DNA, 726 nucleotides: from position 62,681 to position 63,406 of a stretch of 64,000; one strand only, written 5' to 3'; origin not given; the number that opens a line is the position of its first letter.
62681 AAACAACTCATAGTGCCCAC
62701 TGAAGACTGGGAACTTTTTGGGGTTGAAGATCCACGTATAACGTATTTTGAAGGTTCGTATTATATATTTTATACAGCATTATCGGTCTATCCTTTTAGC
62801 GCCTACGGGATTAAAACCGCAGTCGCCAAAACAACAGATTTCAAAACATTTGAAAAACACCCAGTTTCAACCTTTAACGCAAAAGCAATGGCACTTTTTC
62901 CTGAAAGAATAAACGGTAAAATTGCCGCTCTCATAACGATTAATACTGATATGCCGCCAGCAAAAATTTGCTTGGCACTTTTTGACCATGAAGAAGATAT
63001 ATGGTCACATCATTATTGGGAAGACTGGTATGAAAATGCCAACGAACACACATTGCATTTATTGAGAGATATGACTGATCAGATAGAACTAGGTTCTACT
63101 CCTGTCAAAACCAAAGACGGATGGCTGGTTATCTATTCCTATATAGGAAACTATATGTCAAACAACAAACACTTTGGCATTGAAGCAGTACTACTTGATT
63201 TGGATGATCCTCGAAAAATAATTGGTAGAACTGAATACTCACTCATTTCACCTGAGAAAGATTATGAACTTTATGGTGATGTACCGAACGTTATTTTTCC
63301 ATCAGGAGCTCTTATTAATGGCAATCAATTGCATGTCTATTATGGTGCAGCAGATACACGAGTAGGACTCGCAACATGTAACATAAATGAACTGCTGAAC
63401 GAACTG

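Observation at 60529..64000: Two adjacent multi-domain GH130-like (DUF377) genes with up to three propeller units each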

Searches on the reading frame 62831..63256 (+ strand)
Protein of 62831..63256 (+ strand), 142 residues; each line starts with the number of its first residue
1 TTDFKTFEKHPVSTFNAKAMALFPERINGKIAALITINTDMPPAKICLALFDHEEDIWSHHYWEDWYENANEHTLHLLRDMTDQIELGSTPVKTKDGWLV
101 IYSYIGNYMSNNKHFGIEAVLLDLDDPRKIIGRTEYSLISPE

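Call 85: search_solved_structures(query=window:62831-63256:+, max_evalue=1, show_alignments=5)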
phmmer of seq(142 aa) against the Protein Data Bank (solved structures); distinct sequences matched with E-value up to 1: 15.
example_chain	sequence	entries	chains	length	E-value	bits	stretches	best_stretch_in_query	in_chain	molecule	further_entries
1vkd_A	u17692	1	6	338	8.2e-11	45.3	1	1-142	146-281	conserved hypothetical protein TM1225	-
9fj8_A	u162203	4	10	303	2.1e-10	44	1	19-142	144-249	1,2-beta-oligomannan phosphorylase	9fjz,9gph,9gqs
7fip_A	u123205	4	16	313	3e-07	33.7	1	19-142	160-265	Beta-1,2-mannobiose phosphorylase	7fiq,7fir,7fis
5b0p_A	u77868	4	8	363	7.9e-07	32.3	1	16-141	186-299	Lin0857 protein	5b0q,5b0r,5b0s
9eqq_A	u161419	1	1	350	9.1e-07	32.1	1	2-141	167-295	Uhgb_MS mannoside synthase from an unknown human gut bacterium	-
9erg_A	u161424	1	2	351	9.1e-07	32.1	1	2-141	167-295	Uhgb_MS mannoside synthase from an unknown human gut bacterium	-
9erh_A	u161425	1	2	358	9.6e-07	32.1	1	2-141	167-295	Uhgb_MS mannoside synthase from an unknown human gut bacterium in complex with 1,2-beta-ma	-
4udk_E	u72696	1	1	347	1.1e-06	31.9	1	1-141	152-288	UHGB_MP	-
4udg_A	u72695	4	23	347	1.1e-06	31.9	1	1-141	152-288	UHGB_MP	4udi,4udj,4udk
5ayd_A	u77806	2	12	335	1.3e-05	28.4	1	1-142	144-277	Beta-1,4-mannooligosaccharide phosphorylase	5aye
7sbh_A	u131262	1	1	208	0.0058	19.8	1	15-70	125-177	Superoxide dismutase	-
9npp_A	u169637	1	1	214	0.02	18.1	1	15-68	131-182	Superoxide dismutase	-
5ay9_A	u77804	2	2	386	0.05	16.8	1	86-141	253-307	4-O-beta-D-mannosyl-D-glucose phosphorylase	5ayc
3tjt_A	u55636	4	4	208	0.074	16.2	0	6-73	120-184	Superoxide dismutase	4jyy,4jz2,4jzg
3h1s_A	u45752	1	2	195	0.8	12.9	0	6-81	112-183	Superoxide dismutase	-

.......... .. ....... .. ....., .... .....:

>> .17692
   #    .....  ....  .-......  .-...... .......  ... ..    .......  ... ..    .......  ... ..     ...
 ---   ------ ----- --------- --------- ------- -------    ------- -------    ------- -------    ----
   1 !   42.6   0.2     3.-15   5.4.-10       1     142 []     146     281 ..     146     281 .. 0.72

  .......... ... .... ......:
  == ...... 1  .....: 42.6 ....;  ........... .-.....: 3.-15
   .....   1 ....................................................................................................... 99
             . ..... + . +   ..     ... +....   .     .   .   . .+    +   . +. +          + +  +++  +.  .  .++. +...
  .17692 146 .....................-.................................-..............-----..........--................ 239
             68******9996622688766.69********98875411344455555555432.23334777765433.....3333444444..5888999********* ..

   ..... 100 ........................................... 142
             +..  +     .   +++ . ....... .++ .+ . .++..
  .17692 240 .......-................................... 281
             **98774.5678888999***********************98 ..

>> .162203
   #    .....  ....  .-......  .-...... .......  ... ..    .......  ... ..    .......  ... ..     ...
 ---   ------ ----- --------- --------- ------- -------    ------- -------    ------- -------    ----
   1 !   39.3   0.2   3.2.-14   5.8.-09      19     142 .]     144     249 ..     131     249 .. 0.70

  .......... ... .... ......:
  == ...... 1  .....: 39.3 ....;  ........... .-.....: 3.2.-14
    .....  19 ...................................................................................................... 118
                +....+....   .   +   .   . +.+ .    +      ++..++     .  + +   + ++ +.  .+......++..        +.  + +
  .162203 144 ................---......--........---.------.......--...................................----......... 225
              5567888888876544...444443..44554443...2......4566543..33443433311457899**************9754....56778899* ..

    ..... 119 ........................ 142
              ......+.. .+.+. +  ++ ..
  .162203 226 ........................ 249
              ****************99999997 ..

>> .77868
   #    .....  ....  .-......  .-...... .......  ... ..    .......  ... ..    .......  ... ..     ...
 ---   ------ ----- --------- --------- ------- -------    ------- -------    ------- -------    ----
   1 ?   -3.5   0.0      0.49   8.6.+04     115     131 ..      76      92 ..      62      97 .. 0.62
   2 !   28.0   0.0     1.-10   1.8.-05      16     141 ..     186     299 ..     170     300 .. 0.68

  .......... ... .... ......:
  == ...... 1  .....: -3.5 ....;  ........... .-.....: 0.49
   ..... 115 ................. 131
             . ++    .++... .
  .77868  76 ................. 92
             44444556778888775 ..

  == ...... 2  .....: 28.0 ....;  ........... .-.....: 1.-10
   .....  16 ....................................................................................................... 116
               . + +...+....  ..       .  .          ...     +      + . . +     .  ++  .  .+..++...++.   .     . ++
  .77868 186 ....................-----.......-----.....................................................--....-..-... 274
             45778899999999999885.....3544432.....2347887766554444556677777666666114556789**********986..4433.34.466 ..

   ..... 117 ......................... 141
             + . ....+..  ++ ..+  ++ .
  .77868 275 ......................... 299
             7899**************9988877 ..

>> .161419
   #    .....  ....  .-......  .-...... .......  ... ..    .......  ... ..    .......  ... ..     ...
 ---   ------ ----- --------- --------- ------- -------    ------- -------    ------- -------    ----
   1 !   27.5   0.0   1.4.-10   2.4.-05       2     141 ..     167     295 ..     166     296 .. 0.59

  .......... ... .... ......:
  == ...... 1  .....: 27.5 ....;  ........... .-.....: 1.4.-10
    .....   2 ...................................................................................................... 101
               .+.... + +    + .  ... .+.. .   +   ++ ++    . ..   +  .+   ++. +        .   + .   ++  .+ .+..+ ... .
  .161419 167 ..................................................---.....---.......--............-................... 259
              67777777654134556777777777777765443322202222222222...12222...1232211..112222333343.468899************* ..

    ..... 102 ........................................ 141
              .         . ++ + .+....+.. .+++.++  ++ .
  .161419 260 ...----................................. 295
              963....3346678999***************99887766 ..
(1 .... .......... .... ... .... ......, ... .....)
